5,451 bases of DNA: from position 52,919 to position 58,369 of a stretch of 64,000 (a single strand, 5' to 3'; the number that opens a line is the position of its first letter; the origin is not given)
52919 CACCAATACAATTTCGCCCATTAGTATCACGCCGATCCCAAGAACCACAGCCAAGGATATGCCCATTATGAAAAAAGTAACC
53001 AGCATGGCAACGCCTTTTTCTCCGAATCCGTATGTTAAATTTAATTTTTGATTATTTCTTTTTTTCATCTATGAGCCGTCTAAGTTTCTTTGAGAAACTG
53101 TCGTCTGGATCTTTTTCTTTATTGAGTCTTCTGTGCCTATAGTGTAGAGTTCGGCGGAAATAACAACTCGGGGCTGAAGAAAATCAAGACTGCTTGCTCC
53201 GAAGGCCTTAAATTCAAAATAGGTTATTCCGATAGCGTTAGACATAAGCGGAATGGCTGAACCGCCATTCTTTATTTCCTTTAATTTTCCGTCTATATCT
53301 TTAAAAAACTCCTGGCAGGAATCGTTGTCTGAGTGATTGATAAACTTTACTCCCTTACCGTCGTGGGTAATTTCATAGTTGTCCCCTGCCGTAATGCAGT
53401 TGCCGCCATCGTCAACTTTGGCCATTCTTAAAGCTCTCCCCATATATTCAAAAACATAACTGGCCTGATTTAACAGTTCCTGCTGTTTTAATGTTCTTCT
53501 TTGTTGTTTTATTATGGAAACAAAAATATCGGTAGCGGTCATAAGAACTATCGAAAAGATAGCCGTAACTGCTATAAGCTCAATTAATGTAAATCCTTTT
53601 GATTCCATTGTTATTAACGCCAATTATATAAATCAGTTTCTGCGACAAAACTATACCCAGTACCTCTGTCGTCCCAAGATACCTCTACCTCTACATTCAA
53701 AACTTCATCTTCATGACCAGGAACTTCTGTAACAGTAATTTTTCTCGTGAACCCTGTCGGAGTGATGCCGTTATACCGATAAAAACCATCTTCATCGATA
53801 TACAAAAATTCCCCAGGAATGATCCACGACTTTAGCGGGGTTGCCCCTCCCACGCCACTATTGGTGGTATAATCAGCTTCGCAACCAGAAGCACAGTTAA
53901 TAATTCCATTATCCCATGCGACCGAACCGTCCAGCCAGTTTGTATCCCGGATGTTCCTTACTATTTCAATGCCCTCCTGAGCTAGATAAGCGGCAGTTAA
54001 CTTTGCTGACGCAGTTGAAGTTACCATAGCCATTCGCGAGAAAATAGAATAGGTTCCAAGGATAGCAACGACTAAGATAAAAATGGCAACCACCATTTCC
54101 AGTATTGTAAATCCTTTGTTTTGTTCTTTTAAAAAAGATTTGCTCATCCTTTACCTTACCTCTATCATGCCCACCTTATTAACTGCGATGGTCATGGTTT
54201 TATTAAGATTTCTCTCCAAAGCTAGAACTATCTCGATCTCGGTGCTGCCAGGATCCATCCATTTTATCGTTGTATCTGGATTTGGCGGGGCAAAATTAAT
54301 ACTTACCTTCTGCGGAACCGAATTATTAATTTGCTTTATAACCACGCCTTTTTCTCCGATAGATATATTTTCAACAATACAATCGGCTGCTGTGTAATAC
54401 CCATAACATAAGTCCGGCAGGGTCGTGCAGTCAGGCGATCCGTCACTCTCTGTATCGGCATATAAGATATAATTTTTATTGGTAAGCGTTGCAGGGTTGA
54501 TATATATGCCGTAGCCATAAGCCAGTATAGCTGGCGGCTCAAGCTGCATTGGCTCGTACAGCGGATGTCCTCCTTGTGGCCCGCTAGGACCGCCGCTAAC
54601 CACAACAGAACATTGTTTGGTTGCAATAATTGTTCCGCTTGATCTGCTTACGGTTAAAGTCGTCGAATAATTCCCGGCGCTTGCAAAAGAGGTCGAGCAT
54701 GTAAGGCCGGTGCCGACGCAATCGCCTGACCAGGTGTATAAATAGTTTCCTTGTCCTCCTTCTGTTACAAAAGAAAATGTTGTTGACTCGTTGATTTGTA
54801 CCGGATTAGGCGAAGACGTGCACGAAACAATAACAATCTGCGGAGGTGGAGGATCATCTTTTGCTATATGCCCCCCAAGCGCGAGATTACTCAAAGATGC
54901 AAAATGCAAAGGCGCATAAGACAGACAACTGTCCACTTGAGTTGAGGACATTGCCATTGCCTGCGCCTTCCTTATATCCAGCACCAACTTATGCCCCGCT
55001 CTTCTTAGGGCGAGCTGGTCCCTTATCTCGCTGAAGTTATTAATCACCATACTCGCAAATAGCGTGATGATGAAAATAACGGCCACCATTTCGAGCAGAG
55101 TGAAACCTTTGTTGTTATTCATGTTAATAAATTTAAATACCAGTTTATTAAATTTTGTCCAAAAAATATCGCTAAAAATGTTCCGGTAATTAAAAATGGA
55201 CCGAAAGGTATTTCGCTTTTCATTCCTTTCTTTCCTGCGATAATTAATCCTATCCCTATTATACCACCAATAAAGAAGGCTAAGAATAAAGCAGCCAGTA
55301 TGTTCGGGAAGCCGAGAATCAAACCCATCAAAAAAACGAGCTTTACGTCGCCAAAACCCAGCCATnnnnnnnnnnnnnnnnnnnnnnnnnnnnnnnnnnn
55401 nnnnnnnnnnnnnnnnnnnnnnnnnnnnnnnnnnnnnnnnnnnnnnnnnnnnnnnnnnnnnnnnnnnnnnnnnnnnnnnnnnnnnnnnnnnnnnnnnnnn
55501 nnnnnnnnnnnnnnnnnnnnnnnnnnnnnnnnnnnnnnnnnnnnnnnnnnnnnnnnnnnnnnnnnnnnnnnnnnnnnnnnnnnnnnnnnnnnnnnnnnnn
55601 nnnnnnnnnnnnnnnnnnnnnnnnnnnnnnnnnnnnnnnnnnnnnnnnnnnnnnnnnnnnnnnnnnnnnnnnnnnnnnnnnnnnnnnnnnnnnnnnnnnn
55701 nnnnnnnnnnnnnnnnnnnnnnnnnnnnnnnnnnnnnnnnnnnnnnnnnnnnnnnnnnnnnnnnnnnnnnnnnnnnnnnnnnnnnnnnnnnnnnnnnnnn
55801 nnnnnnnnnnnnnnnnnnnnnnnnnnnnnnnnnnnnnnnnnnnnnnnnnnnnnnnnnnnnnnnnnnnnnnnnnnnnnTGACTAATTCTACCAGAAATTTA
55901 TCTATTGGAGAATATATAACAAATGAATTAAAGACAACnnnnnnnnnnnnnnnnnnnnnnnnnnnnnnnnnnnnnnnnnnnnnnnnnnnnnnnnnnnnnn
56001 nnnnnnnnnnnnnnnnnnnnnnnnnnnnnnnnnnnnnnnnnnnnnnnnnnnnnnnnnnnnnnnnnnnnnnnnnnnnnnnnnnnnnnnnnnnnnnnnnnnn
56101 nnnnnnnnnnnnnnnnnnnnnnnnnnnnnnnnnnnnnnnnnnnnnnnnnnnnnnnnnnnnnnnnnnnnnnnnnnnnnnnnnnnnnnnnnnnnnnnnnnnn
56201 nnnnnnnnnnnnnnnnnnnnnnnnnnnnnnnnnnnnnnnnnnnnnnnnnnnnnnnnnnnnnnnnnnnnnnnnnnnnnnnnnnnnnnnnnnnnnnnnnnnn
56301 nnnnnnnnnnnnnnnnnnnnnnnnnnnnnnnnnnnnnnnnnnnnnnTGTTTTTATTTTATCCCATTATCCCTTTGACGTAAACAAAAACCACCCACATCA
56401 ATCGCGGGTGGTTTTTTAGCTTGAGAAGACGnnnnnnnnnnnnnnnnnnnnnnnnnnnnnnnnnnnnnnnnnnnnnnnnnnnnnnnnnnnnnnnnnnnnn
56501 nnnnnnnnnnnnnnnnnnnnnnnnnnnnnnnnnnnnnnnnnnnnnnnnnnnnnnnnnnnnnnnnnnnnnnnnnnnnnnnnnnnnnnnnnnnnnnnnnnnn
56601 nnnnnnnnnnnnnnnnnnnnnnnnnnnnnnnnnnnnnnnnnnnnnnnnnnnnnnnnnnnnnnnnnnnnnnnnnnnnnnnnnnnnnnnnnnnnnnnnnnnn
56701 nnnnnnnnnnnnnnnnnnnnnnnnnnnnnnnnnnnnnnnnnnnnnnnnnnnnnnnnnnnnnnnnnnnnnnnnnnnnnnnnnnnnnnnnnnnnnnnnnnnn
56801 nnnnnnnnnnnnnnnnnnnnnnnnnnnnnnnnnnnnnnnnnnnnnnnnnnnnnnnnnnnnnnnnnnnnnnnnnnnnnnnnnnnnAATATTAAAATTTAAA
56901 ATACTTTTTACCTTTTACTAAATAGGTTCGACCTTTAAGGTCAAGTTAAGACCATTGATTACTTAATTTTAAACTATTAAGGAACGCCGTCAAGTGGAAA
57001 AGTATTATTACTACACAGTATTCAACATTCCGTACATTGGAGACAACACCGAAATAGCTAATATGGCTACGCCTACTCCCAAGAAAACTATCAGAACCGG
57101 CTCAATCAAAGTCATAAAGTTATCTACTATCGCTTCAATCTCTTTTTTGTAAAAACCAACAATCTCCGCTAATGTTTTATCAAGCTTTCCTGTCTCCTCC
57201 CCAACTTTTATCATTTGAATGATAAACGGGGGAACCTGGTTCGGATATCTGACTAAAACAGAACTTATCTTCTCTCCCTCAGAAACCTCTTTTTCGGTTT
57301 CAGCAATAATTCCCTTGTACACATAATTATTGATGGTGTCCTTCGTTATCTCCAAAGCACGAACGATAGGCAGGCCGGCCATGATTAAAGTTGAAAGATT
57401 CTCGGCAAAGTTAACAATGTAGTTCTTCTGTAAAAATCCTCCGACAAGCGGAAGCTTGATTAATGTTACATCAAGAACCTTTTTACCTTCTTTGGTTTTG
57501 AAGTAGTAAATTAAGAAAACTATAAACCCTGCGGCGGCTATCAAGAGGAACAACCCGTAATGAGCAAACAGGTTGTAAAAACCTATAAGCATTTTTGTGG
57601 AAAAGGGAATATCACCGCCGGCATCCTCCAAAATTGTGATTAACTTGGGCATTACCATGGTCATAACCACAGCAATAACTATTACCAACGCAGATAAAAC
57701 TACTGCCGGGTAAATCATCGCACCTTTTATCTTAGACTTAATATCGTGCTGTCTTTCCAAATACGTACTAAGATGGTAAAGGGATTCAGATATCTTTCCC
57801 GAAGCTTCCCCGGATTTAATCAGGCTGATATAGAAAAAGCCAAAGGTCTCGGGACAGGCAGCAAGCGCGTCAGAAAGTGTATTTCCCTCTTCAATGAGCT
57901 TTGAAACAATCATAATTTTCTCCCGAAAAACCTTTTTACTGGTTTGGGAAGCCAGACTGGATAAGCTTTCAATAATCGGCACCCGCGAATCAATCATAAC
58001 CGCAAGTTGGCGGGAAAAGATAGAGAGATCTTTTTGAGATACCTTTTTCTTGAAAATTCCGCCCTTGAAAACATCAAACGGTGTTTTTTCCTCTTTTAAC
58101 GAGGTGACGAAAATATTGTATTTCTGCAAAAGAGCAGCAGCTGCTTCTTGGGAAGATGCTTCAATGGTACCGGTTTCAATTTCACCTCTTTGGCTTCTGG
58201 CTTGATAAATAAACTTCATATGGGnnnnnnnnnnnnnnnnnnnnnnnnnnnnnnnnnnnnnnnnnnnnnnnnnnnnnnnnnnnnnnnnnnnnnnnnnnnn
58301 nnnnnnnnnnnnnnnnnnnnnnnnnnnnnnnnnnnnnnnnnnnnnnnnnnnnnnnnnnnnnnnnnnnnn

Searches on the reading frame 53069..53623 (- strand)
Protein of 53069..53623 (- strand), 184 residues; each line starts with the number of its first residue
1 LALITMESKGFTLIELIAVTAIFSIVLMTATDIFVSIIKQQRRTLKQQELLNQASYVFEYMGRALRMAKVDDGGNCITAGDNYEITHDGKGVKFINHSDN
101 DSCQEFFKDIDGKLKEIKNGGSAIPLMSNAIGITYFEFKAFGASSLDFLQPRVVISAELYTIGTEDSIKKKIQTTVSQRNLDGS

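Call 4: search_protein_families(library=pfam, proteins=[window:53069-53623:-], max_evalue=1)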
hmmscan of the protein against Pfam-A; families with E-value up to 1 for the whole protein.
window:53069-53623:- (184 aa): 2 families
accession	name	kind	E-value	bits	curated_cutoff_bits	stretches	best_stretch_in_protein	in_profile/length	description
PF07963.17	N_methyl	-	2.5e-06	27.3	21.2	1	8-30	4-26/27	Prokaryotic N-terminal methylation motif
PF00856.33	SET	-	0.037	14.9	22.4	1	49-110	36-80/105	SET domain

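Call 5: search_protein_families(library=ncbifam, proteins=[window:53069-53623:-], max_evalue=1)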
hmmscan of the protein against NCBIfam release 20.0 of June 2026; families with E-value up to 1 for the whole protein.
window:53069-53623:- (184 aa): 14 families
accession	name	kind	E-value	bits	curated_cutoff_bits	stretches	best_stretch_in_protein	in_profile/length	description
TIGR02599.1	TIGR02599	subfamily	9e-07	28.4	256.5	1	10-71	1-62/361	Verru_Chthon cassette protein C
TIGR02532.1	IV_pilin_GFxxxE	domain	1e-06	28.3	16.3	1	9-30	2-23/24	prepilin-type N-terminal cleavage/methylation domain-containing protein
NF041013.1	T4P_ComGE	equivalog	2.3e-05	24.4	49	1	8-55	3-50/83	competence type IV pilus minor pilin ComGE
TIGR01711.1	gspJ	equivalog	8.2e-05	22.5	64.85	1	9-96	1-94/192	type II secretion system minor pseudopilin GspJ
NF007848.0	PRK10557.1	equivalog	0.00015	21.1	120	1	5-76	7-77/192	prepilin peptidase-dependent protein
TIGR02596.1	TIGR02596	subfamily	0.0012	19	70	1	11-56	1-46/196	Verru_Chthon cassette protein D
NF040982.1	ComGD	equivalog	0.0021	18.4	70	1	9-55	2-48/139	competence type IV pilus minor pilin ComGD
NF041002.1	pilin_ComGF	equivalog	0.0022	18.2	80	1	9-48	2-41/139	competence type IV pilus minor pilin ComGF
NF040999.1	pilin_ComGC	equivalog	0.0034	17.5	75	1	9-47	2-36/84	competence type IV pilus major pilin ComGC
NF007800.0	PRK10506.1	equivalog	0.0057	16.5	158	1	7-70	7-63/163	prepilin peptidase-dependent protein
TIGR01708.2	typeII_sec_gspH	equivalog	0.0069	16.4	80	1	8-53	1-46/169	type II secretion system minor pseudopilin GspH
TIGR01707.1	gspI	equivalog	0.03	14.8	44.35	1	10-34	1-25/101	type II secretion system minor pseudopilin GspI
NF041775.1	typeIV_PilA_Myxo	equivalog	0.031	14.2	400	1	8-47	10-45/214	type IV pilin protein PilA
NF007862.0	PRK10574.1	equivalog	0.05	13.7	138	1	6-28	2-24/145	prepilin peptidase-dependent pilin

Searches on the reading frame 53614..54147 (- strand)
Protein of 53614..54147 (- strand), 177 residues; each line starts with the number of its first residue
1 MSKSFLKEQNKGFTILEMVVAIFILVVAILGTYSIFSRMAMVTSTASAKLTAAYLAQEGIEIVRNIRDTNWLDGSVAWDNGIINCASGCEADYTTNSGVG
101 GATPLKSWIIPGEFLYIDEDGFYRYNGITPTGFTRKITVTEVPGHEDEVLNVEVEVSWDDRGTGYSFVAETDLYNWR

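Call 4: search_protein_families(library=pfam, proteins=[window:53614-54147:-], max_evalue=1)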
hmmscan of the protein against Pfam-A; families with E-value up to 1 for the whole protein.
window:53614-54147:- (177 aa): 3 families
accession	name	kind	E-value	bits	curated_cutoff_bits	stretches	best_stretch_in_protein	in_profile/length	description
PF07963.17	N_methyl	-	4.4e-06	26.5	21.2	1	10-33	4-27/27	Prokaryotic N-terminal methylation motif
PF13129.11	DUF3953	-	0.024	14.8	22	1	5-29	17-40/41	Protein of unknown function (DUF3953)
PF20794.3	bPH_7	-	0.15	12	25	1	6-72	7-73/135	Bacterial PH domain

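Call 5: search_protein_families(library=ncbifam, proteins=[window:53614-54147:-], max_evalue=1)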
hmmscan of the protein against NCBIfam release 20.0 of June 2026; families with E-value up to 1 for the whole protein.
window:53614-54147:- (177 aa): 18 families
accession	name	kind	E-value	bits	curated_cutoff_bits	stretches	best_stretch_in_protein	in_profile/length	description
TIGR02523.1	type_IV_pilV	equivalog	1.8e-06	28.5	52.2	1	11-70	2-61/139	type IV pilus modification protein PilV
TIGR02532.1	IV_pilin_GFxxxE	domain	7.5e-05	22.4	16.3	1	11-32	2-23/24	prepilin-type N-terminal cleavage/methylation domain-containing protein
NF041013.1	T4P_ComGE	equivalog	0.00047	20.2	49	1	9-59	2-52/83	competence type IV pilus minor pilin ComGE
TIGR01711.1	gspJ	equivalog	0.0017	18.2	64.85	1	11-49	1-38/192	type II secretion system minor pseudopilin GspJ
NF047828.1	T3SSXpsI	equivalog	0.0029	17.6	150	1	11-78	2-76/132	type II secretion system protein XpsI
NF041002.1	pilin_ComGF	equivalog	0.011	16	80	1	10-41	1-32/139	competence type IV pilus minor pilin ComGF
NF007848.0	PRK10557.1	equivalog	0.012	14.9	120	1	6-53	6-53/192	prepilin peptidase-dependent protein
NF007800.0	PRK10506.1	equivalog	0.033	14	158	1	8-56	6-55/163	prepilin peptidase-dependent protein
NF004751.0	PRK06080.1-3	equivalog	0.045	13.3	264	1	17-70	149-200/296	1,4-dihydroxy-2-naphthoate polyprenyltransferase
NF007660.0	PRK10332.1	equivalog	0.054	14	86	1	1-43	1-40/107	prepilin-type N-terminal cleavage/methylation domain-containing protein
NF040999.1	pilin_ComGC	equivalog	0.086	13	75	1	11-30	2-21/84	competence type IV pilus major pilin ComGC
NF040982.1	ComGD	equivalog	0.097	13.1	70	1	10-37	1-27/139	competence type IV pilus minor pilin ComGD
NF007862.0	PRK10574.1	equivalog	0.12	12.5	138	1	8-45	2-37/145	prepilin peptidase-dependent pilin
TIGR02599.1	TIGR02599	subfamily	0.13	11.5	256.5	1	12-61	1-50/361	Verru_Chthon cassette protein C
NF038303.1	EPS_HpsB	equivalog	0.14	12.1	150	1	10-30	2-20/211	hormogonium polysaccharide secretion pseudopilin HpsB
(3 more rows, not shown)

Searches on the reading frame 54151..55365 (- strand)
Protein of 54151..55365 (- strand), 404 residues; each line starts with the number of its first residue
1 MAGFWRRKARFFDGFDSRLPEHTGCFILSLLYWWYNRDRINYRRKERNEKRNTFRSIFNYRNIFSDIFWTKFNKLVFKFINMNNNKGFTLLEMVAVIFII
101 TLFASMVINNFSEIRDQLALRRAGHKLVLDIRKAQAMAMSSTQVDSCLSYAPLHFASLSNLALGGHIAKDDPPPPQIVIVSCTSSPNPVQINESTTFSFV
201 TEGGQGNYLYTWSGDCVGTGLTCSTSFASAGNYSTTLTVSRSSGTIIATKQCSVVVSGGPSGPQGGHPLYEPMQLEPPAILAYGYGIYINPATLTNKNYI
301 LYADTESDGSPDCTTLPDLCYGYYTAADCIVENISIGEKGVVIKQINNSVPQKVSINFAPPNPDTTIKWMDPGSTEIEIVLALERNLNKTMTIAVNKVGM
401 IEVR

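Call 4: search_protein_families(library=pfam, proteins=[window:54151-55365:-], max_evalue=1)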
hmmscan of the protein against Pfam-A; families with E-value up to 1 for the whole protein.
window:54151-55365:- (404 aa): 3 families
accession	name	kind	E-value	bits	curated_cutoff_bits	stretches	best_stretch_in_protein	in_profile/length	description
PF07963.17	N_methyl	-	9.2e-07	28.6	21.2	1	82-107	1-26/27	Prokaryotic N-terminal methylation motif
PF00801.26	PKD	-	0.001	19.5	23.5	1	183-245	5-71/80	PKD domain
PF18911.6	PKD_4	-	0.0015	19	27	1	191-255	20-84/85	PKD domain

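Call 5: search_protein_families(library=ncbifam, proteins=[window:54151-55365:-], max_evalue=1)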
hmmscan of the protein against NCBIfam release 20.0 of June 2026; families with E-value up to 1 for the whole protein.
window:54151-55365:- (404 aa): 12 families
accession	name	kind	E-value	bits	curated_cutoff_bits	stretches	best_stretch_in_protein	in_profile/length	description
TIGR01708.2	typeII_sec_gspH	equivalog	1.2e-06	28.7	80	1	86-141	2-57/169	type II secretion system minor pseudopilin GspH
NF040982.1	ComGD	equivalog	1.4e-06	28.8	70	1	85-143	1-59/139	competence type IV pilus minor pilin ComGD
NF041013.1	T4P_ComGE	equivalog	1.2e-05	25.4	49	1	83-122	1-40/83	competence type IV pilus minor pilin ComGE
TIGR02532.1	IV_pilin_GFxxxE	domain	4.3e-05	23.2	16.3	1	86-108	2-24/24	prepilin-type N-terminal cleavage/methylation domain-containing protein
NF040999.1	pilin_ComGC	equivalog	7.4e-05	22.9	75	1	86-138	2-52/84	competence type IV pilus major pilin ComGC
NF007800.0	PRK10506.1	equivalog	0.00038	20.3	158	1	81-140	4-63/163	prepilin peptidase-dependent protein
TIGR01710.1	typeII_sec_gspG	equivalog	0.00061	19.8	88.85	1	86-123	1-38/134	type II secretion system major pseudopilin GspG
NF047827.1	T3SSXpsH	equivalog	0.00093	19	160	1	86-144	1-59/145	type II secretion system protein XpsH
NF041775.1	typeIV_PilA_Myxo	equivalog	0.0047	16.9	400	1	84-114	9-39/214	type IV pilin protein PilA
NF007862.0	PRK10574.1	equivalog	0.014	15.5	138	1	82-114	1-33/145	prepilin peptidase-dependent pilin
NF041002.1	pilin_ComGF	equivalog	0.015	15.5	80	1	85-110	1-26/139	competence type IV pilus minor pilin ComGF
TIGR02596.1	TIGR02596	subfamily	0.025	14.6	70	1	88-140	1-53/196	Verru_Chthon cassette protein D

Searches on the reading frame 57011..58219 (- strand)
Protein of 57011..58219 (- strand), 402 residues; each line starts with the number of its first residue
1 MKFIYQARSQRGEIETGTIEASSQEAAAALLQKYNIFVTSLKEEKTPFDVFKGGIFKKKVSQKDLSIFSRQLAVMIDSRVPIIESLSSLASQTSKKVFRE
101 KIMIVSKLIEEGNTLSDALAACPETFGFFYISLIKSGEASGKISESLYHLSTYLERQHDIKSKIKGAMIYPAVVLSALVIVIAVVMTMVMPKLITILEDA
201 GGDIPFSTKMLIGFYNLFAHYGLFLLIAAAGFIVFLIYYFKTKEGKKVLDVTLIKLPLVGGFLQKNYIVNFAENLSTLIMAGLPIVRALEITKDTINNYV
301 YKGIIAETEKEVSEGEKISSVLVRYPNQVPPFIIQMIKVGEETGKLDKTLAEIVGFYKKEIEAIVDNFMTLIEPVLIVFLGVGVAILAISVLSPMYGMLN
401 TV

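Call 36: find_related_loci(query=window:57011-58219:-, collection=genome_contigs, flank=10000)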
Query window:57011-58219:- (402 aa) in genome_contigs; peptide patterns used: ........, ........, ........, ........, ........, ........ (x = any residue, [..] = any of these).
164 stretches matched a pattern; 3 encode a relative of the query (tblastn E <= 1e-3); 3 distinct loci.
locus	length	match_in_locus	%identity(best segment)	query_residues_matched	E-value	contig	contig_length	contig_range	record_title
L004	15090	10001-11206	57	1-402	3e-143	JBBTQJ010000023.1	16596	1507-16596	MAG: Patescibacteria group bacterium isolate H43-bin145_1 H43_bin145_1_000000000023, whole genome shotgun sequence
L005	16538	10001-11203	40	1-401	4e-93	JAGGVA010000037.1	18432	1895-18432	MAG: bacterium isolate AUK088 PB_MBMC_042_c_000000000041, whole genome shotgun sequence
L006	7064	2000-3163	29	3-397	3e-46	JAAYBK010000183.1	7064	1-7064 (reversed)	MAG: Ruminococcus sp. isolate AS06rmzACSIP_302 324276_AS06, whole genome shotgun sequence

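Call 93: search_protein_families(library=pfam, proteins=[L005:14725-15114:+], max_evalue=0.1)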
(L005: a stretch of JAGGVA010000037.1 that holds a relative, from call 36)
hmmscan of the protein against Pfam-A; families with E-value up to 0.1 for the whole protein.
L005:14725-15114:+ (129 aa): 1 family
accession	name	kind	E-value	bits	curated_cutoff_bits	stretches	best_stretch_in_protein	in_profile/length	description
PF13624.11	SurA_N_3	-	0.065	13.5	27.2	1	6-62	5-60/162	SurA-like N-terminal domain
